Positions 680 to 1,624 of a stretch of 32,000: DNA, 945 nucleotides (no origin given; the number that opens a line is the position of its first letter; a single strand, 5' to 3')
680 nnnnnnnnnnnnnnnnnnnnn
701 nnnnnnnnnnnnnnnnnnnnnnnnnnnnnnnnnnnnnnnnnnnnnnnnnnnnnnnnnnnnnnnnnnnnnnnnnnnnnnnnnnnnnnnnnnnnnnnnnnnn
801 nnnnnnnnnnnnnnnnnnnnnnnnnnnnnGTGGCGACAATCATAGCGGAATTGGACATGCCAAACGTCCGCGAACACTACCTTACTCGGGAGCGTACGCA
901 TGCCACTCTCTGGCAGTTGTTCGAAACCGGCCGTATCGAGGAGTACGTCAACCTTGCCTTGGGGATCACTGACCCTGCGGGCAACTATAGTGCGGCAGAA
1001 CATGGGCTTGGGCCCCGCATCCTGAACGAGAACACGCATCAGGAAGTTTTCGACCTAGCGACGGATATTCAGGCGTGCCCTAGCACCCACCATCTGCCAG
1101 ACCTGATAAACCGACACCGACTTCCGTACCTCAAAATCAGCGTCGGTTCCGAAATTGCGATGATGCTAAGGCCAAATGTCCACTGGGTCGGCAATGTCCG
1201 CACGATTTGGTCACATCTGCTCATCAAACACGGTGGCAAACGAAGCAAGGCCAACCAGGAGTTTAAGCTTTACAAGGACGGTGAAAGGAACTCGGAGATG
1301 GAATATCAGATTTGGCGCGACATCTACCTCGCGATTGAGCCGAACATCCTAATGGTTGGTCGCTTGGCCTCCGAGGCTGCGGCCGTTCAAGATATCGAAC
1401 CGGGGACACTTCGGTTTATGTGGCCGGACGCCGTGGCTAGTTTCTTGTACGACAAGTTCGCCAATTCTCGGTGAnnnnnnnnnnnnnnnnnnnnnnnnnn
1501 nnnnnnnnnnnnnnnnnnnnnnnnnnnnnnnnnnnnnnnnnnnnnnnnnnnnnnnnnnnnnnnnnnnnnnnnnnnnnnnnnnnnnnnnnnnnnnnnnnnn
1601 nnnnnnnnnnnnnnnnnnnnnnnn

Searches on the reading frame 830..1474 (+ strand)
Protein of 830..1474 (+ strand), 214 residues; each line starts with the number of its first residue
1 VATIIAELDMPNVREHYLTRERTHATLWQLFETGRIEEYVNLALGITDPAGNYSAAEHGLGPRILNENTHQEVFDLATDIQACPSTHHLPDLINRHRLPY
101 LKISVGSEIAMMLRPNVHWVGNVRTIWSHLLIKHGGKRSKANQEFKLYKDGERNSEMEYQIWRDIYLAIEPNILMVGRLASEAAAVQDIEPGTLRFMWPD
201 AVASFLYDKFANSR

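Call 8: search_protein_families(library=pfam, proteins=[window:830-1474:+], max_evalue=0.01)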
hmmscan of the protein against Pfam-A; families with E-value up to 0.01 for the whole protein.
window:830-1474:+ (214 aa): 0 families

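Call 61: search_protein_families(library=padloc, proteins=[window:830-1474:+], max_evalue=0.00001)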
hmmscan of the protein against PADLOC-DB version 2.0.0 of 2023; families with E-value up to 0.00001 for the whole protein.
window:830-1474:+ (214 aa): 0 families
